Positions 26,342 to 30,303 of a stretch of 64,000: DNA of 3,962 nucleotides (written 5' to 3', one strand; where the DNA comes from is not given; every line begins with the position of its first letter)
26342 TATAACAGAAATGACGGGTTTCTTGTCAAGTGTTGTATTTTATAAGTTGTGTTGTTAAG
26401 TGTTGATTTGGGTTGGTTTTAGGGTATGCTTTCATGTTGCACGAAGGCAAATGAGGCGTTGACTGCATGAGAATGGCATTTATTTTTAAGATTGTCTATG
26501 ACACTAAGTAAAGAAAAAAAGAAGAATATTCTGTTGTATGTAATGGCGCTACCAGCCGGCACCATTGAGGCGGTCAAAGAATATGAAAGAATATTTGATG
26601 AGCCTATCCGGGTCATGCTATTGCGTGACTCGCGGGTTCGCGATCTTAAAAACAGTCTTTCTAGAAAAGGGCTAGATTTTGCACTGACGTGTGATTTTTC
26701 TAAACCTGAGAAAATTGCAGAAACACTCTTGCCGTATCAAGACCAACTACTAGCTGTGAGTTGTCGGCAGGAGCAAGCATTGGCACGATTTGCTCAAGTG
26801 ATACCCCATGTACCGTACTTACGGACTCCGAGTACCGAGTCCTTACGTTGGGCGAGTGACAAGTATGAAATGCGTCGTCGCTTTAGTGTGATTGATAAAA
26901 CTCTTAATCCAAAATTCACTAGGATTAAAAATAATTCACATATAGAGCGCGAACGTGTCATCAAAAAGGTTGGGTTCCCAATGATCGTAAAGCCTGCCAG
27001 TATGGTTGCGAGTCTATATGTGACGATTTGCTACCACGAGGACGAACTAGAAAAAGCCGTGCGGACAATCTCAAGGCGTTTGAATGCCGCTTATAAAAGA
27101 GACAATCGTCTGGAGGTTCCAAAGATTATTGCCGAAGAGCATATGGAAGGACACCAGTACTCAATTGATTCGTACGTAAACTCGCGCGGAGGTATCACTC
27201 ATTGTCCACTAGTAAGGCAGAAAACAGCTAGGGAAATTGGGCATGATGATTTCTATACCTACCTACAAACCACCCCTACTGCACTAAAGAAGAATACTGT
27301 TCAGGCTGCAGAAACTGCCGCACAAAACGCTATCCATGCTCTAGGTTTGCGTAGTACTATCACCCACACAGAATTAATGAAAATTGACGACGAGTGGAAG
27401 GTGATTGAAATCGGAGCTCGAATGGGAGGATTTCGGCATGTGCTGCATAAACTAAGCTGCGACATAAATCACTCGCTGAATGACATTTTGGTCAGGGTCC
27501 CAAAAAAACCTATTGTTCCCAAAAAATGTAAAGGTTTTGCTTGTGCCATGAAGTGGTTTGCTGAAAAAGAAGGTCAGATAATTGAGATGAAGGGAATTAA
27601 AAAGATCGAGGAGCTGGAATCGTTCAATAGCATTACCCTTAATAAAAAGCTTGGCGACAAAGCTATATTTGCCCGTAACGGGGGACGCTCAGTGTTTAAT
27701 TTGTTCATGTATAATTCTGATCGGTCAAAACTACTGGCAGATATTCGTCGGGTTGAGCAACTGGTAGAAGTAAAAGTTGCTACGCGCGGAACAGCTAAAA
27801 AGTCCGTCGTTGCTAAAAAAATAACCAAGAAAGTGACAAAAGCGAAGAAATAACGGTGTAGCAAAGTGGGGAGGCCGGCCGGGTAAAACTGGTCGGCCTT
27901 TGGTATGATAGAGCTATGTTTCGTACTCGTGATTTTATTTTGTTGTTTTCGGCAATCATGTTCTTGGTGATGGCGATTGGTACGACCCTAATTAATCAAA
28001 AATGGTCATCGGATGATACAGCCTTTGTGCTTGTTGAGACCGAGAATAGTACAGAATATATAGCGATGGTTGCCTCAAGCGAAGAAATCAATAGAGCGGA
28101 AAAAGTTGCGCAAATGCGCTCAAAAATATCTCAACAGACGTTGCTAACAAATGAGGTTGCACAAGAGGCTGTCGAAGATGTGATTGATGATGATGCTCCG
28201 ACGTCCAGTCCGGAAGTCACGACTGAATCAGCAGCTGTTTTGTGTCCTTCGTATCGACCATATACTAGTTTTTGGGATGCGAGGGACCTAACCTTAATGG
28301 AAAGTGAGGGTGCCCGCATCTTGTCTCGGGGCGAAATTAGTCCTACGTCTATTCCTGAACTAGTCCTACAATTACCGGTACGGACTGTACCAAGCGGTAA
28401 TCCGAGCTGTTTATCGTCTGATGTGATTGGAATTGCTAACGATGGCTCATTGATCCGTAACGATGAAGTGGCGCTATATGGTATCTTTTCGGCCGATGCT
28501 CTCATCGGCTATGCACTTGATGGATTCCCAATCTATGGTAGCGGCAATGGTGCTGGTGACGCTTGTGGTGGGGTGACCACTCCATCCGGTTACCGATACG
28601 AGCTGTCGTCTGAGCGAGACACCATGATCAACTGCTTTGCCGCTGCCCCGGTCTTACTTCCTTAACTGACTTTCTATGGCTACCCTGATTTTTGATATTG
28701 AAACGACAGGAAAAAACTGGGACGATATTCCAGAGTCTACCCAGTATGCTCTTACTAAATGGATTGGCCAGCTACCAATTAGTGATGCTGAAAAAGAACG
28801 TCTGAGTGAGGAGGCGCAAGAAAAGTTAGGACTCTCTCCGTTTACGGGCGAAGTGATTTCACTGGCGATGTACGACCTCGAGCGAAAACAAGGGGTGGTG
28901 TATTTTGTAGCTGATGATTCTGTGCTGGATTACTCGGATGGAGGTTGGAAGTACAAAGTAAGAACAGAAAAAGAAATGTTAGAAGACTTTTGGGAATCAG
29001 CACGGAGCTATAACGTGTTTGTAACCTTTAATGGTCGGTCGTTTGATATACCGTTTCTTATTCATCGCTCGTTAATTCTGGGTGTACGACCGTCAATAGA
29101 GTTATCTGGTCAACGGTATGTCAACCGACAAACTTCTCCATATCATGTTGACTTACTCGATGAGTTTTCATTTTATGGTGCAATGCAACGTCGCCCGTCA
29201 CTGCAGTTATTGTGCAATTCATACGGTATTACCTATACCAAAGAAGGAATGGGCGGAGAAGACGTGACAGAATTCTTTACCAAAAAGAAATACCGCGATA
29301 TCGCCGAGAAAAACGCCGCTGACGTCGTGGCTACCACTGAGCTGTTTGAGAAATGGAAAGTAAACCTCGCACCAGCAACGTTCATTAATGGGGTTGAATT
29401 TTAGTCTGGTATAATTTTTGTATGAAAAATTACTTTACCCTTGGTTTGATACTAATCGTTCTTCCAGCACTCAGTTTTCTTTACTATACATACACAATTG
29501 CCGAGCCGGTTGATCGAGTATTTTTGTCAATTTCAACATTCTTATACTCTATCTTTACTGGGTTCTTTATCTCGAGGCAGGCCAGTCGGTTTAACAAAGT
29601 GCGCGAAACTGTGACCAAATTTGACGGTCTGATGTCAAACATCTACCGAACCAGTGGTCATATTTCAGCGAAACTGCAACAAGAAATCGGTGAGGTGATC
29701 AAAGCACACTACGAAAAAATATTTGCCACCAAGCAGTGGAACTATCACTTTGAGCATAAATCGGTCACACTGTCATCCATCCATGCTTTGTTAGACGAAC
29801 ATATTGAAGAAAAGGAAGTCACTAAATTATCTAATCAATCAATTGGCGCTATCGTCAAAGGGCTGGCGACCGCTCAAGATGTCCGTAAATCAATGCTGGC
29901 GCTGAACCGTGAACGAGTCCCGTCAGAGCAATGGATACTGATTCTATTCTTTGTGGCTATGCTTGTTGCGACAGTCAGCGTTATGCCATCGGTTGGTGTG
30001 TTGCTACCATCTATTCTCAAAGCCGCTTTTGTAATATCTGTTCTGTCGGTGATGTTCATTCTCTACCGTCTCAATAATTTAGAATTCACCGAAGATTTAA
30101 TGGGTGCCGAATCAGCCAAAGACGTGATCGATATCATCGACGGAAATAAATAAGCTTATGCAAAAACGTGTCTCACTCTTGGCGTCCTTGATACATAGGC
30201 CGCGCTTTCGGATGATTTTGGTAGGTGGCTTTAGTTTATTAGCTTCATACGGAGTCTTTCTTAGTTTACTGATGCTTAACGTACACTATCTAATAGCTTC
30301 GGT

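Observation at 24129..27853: Disassembled amide-ligase cluster: standalone Mur-ligase-domain protein + two ATP-grasp enzymes (cyanophycin-synthetase-like parts as separate genes)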

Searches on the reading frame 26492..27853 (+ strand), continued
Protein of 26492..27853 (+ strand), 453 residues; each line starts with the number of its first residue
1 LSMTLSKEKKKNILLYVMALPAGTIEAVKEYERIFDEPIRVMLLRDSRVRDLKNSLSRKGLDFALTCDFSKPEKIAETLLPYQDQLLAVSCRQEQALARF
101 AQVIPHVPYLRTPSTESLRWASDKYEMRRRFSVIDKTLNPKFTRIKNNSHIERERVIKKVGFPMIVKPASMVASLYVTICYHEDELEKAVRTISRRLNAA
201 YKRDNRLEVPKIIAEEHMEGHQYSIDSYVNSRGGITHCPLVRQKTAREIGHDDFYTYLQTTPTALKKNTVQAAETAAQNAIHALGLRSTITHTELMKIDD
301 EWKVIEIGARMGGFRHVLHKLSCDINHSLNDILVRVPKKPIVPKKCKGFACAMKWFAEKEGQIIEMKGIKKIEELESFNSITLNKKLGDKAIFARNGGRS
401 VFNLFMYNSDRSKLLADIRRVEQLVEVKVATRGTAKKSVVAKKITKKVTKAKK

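Call 70: search_solved_structures(query=L113:848-1609:-, max_evalue=10)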
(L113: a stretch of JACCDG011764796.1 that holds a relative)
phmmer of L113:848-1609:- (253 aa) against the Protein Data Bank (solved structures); distinct sequences matched with E-value up to 10: 1.
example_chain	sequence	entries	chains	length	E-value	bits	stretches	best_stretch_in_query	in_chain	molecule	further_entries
9w6x_A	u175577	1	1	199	1.2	11.8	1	155-240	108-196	YtkW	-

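Call 91: search_solved_structures(query=A4, max_evalue=0.001)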
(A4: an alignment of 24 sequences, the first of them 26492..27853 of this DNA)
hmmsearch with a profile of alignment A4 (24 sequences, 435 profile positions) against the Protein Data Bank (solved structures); distinct sequences matched with E-value up to 0.001: 8.
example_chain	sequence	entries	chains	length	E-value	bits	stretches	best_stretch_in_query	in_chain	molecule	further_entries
3vmm_A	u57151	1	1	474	1.6e-14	56.9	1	35-311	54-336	Alanine-anticapsin ligase BacD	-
3wnz_A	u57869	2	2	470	1.6e-14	56.9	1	35-311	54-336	Alanine-anticapsin ligase BacD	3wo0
3wo1_A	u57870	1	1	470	4.9e-14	55.3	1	35-309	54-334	Alanine-anticapsin ligase BacD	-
4dim_A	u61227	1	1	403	2.8e-11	46.2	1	63-308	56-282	Phosphoribosylglycinamide synthetase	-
3vot_A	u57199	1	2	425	3e-11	46.1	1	153-323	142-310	L-amino acid ligase, BL00235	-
1bxr_A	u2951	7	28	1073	8.2e-05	24.9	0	116-184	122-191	CARBAMOYL-PHOSPHATE SYNTHASE | CARBAMOYL PHOSPHATE SYNTHETASE: LARGE SUBUNIT | CARBAMOYL PHOSPHATE SYNTHETASE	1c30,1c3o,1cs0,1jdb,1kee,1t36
1ce8_A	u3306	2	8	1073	8.2e-05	24.9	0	116-184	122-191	PROTEIN (CARBAMOYL-PHOSPHATE SYNTHASE) | carbamoyl phosphate synthetase large chain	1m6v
30vh_A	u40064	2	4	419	0.00034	22.9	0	117-209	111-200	L-amino acid ligase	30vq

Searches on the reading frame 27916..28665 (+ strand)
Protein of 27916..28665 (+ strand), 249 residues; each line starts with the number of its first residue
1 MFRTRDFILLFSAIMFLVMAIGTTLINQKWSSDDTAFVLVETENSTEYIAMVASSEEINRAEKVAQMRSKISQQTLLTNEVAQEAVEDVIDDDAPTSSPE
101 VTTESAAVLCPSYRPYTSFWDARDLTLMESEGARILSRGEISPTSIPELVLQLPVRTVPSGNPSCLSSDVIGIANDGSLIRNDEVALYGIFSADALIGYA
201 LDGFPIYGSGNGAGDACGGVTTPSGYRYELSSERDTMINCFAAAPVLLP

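Call 3: search_protein_families(library=pfam, proteins=[window:27916-28665:+], max_evalue=0.01)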
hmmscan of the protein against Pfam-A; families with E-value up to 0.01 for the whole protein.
window:27916-28665:+ (249 aa): 1 family
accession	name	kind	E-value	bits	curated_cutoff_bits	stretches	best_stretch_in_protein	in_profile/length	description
PF14240.11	YHYH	-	6.8e-05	23.4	25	1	194-229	94-132/193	YHYH protein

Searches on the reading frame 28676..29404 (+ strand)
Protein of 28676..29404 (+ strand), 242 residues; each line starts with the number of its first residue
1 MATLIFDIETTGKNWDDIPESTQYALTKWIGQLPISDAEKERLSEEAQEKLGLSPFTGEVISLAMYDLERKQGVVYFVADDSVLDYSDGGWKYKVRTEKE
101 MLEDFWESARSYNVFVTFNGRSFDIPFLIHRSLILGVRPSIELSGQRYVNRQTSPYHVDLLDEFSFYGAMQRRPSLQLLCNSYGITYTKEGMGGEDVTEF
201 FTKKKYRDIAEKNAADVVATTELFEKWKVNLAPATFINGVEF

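Call 3: search_protein_families(library=pfam, proteins=[window:28676-29404:+], max_evalue=0.01)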
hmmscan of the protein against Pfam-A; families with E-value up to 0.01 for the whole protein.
window:28676-29404:+ (242 aa): 3 families
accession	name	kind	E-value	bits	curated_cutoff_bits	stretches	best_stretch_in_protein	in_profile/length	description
PF10108.15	DNA_pol_B_exo2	-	3.4e-20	73.1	24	1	96-228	35-174/213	Predicted 3'-5' exonuclease related to the exonuclease domain of PolB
PF13482.12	RNase_H_2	-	1.9e-10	41.4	22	1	93-227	39-164/165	RNase_H superfamily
PF03104.25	DNA_pol_B_exo1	-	1e-07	32.1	23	1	84-136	138-183/242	DNA polymerase family B, exonuclease domain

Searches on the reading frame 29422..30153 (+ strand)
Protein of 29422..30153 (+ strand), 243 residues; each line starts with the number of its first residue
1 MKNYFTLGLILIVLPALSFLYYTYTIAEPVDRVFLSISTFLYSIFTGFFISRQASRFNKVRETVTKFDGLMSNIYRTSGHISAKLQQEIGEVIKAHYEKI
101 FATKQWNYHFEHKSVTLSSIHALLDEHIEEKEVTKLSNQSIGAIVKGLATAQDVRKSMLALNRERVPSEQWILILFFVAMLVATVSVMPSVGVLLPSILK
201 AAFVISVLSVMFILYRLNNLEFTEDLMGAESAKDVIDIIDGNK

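Call 84: search_protein_families(library=pfam, proteins=[window:29422-30153:+], max_evalue=0.0001)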
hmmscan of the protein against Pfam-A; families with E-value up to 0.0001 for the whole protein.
window:29422-30153:+ (243 aa): 1 family
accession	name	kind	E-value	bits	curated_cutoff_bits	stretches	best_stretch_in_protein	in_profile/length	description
PF14023.12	Bestrophin-like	-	7.9e-13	48.9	32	1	30-218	29-218/232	Bestrophin-like domain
